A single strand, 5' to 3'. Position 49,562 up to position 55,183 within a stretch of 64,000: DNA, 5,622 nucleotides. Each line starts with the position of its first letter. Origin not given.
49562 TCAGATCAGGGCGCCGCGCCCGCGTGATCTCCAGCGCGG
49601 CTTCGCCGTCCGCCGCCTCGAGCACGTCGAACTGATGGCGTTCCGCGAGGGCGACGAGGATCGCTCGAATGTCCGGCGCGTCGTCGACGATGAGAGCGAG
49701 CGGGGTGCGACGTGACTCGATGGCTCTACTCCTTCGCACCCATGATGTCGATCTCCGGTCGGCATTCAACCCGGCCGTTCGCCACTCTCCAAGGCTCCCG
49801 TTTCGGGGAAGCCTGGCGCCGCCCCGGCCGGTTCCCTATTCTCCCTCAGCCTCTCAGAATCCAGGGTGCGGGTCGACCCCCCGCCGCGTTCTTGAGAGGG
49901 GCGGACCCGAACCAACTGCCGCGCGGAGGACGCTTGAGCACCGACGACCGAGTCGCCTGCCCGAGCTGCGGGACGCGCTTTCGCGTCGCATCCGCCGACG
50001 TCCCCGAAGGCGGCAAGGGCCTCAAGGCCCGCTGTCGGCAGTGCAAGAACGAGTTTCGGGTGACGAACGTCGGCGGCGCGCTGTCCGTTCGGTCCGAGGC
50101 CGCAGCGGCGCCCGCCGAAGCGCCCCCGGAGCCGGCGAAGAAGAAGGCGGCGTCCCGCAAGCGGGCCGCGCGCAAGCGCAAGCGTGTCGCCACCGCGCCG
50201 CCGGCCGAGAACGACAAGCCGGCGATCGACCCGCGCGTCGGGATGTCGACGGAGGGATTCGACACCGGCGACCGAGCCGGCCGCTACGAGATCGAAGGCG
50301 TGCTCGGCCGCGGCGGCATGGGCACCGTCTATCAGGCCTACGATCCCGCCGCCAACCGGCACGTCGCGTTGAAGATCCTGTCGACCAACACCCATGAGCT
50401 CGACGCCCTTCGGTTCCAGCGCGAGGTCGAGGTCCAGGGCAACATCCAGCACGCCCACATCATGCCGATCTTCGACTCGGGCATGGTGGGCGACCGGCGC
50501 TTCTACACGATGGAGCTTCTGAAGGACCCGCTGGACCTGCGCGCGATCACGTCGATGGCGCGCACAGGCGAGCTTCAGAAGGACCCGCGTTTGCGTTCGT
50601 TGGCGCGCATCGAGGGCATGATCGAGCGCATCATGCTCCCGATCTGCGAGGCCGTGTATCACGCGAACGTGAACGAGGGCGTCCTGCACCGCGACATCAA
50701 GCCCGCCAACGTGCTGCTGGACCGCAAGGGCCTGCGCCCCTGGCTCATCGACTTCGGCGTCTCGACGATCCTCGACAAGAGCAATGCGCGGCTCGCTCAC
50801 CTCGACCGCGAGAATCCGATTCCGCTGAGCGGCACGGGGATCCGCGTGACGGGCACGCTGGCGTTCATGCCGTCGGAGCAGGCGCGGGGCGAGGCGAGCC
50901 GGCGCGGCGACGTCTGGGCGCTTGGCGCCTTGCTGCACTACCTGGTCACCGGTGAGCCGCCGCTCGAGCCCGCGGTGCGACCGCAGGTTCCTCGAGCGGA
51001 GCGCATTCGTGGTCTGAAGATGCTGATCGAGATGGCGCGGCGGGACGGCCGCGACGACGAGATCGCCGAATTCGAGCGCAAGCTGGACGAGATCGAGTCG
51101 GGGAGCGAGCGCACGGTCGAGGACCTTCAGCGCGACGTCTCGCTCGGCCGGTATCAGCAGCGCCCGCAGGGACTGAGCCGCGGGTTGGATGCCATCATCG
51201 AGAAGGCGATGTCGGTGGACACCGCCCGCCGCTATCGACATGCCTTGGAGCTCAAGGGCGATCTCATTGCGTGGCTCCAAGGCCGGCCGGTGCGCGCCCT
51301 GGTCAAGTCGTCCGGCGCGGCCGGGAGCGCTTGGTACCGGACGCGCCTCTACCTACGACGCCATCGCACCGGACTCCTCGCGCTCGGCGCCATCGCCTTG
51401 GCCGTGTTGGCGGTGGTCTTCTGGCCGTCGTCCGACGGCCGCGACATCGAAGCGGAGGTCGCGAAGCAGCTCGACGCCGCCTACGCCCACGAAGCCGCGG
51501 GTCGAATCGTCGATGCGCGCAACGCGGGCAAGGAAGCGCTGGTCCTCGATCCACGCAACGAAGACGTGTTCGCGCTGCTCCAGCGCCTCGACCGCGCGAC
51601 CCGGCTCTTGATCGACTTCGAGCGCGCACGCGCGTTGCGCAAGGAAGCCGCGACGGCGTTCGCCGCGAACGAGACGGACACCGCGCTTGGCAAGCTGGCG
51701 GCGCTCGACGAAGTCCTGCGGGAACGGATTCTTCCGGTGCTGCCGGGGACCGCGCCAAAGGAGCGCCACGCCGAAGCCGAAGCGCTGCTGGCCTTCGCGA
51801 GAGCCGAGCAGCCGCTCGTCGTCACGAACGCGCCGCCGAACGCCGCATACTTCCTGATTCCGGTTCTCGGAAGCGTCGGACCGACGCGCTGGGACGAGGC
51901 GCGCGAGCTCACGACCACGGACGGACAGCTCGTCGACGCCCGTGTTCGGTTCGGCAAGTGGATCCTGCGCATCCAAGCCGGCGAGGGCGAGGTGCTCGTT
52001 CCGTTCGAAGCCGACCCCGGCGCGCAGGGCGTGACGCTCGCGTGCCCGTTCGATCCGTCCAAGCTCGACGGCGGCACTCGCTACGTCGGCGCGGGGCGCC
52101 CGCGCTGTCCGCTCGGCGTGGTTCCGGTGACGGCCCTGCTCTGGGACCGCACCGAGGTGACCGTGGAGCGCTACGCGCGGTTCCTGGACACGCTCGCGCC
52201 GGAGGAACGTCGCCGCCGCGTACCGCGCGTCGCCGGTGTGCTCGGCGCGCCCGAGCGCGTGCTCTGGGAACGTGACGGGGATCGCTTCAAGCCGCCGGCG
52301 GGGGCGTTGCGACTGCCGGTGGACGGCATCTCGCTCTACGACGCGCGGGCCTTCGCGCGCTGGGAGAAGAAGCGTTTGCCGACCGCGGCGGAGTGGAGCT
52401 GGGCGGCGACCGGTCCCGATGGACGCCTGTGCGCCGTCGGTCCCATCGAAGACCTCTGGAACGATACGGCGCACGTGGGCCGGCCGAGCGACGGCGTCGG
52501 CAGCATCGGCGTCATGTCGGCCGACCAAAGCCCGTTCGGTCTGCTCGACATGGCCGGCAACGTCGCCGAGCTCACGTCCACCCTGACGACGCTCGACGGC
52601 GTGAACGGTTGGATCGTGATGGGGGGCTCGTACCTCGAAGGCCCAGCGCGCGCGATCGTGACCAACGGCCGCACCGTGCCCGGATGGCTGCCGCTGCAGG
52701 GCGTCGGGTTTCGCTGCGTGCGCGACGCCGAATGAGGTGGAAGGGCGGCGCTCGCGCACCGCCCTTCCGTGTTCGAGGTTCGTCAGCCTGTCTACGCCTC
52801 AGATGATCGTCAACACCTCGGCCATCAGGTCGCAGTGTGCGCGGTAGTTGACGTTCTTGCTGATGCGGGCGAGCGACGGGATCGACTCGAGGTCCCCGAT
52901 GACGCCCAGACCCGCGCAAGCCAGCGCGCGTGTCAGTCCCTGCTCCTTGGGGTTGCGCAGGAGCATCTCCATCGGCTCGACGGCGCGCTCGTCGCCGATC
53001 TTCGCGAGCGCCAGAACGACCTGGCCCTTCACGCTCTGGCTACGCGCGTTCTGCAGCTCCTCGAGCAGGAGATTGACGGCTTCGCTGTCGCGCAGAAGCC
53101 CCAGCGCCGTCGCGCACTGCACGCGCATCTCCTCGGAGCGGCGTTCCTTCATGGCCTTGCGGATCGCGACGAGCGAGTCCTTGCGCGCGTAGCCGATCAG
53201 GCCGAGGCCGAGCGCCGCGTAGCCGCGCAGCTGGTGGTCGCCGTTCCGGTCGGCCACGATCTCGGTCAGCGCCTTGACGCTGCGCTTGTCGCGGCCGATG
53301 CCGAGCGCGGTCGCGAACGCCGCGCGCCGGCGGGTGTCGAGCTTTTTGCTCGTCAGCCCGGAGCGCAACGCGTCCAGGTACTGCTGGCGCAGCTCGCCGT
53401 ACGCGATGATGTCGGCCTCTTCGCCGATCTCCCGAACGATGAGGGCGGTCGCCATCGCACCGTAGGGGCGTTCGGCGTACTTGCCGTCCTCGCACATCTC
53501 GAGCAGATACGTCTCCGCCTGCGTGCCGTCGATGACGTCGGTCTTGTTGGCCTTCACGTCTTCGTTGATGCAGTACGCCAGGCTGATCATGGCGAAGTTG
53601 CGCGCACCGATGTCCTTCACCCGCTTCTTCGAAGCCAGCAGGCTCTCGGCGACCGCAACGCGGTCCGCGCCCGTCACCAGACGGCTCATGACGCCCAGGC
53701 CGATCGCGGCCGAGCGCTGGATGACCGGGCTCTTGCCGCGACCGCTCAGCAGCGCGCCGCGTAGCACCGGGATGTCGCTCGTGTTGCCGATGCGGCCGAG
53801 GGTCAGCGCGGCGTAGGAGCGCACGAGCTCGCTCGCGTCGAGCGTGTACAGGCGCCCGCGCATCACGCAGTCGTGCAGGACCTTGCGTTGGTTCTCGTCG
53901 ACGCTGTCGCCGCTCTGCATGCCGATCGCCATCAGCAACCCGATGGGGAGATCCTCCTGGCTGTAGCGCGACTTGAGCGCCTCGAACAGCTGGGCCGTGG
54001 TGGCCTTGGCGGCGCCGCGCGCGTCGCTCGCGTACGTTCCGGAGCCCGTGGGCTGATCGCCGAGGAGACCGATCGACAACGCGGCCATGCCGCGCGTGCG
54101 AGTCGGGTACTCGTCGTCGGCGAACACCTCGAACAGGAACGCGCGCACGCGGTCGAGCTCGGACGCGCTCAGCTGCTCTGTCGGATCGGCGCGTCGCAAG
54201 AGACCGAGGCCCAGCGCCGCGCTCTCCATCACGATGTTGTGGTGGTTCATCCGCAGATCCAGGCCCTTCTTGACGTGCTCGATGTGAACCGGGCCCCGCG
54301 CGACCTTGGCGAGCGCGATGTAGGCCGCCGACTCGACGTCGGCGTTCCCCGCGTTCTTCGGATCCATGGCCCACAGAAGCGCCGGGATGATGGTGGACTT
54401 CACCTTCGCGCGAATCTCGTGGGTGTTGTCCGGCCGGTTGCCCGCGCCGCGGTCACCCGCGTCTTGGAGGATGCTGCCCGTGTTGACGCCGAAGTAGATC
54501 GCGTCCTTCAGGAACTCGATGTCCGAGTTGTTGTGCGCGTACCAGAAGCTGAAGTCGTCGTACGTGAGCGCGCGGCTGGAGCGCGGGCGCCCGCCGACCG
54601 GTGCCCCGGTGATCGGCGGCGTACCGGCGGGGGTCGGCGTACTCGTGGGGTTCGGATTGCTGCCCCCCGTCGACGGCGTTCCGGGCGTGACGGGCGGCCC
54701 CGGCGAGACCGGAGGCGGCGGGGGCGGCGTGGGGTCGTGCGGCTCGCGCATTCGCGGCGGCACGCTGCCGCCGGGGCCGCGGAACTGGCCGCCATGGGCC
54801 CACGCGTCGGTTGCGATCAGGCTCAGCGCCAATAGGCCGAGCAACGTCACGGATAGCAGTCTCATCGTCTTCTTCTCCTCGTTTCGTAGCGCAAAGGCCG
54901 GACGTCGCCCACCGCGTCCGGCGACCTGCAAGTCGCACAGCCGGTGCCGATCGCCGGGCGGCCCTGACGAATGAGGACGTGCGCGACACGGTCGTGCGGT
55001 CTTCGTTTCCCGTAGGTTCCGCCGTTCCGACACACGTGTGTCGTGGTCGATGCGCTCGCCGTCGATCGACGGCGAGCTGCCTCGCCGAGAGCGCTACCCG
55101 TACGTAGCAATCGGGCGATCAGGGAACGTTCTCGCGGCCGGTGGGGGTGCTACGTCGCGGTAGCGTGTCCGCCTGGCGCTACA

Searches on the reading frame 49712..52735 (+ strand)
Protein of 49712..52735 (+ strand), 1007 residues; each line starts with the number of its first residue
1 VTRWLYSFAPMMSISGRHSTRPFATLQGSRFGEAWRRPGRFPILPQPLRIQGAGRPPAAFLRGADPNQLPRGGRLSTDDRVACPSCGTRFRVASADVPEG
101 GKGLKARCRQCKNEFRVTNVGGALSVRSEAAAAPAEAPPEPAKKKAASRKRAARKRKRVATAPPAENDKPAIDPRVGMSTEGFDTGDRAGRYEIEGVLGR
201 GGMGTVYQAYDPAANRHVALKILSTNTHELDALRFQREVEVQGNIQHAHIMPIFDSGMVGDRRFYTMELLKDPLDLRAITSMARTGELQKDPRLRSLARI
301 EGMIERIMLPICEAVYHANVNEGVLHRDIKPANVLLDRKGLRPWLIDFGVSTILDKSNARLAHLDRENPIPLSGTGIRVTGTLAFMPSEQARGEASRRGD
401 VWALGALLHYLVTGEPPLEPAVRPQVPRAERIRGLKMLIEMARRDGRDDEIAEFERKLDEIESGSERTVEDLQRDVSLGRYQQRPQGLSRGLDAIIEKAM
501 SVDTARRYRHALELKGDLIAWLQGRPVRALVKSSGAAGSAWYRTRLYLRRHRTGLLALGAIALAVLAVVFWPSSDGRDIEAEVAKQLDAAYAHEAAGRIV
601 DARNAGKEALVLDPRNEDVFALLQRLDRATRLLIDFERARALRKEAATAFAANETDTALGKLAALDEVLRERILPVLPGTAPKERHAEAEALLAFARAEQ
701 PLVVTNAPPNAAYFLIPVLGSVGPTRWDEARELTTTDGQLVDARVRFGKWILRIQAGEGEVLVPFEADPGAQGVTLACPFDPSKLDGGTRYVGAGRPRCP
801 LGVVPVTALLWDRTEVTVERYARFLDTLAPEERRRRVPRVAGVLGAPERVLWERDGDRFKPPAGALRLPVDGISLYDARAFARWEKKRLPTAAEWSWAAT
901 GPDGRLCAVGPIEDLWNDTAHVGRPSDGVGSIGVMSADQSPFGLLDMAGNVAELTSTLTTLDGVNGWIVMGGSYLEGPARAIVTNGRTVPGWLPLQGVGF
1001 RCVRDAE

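Call 33: search_protein_families(library=pfam, proteins=[window:49712-52735:+], max_evalue=0.001)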
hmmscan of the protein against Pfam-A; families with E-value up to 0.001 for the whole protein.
window:49712-52735:+ (1007 aa): 6 families
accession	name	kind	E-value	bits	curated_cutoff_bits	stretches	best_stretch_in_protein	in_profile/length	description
PF00069.31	Pkinase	-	3.8e-29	102.3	31.7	1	192-441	1-219/263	Protein kinase domain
PF03781.23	FGE-sulfatase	-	4.1e-22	79.5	23.3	1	787-1004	10-255/255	Sulfatase-modifying factor enzyme 1-like domain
PF07714.23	PK_Tyr_Ser-Thr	-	7.4e-11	42.3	23.1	1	194-422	3-209/258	Protein tyrosine and serine/threonine kinase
PF13717.11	Zn_ribbon_4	-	1.6e-07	31.6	30.3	1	80-116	2-36/36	zinc-ribbon domain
PF13719.11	Zn_ribbon_5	-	0.0002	21.5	29.3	1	80-115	2-35/37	zinc-ribbon domain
PF20120.5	DUF6510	-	0.00034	20.9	26.4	1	79-114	25-60/86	Family of unknown function (DUF6510)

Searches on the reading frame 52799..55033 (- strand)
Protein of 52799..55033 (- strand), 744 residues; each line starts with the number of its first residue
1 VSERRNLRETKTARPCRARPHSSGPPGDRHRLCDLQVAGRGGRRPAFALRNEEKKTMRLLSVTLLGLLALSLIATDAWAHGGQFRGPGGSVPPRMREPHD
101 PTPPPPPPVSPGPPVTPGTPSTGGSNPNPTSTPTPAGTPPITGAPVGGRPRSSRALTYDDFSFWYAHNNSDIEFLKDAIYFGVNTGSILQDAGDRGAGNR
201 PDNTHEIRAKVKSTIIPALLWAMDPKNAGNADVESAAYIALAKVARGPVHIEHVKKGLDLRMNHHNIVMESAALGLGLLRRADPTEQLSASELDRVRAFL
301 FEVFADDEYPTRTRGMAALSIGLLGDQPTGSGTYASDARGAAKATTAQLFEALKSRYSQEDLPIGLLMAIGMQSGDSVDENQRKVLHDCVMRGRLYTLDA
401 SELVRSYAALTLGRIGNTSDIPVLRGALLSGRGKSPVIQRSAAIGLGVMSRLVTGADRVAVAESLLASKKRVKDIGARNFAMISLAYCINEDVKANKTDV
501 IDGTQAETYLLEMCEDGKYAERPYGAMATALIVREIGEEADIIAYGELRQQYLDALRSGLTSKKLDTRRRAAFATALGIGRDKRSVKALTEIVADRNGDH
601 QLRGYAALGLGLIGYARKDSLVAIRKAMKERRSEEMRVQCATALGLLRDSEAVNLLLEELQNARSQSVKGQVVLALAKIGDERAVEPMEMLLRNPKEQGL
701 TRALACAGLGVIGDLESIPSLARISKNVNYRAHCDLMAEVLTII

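Call 33: search_protein_families(library=pfam, proteins=[window:52799-55033:-], max_evalue=0.001)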
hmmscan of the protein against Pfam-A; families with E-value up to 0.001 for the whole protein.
window:52799-55033:- (744 aa): 2 families
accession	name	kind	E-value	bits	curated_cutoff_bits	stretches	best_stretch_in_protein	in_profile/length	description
PF13646.12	HEAT_2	-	4.1e-21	75.5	27.7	3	625-703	5-82/88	HEAT repeats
PF03130.22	HEAT_PBS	-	5.4e-08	33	20.9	0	669-693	2-26/27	PBS lyase HEAT-like repeat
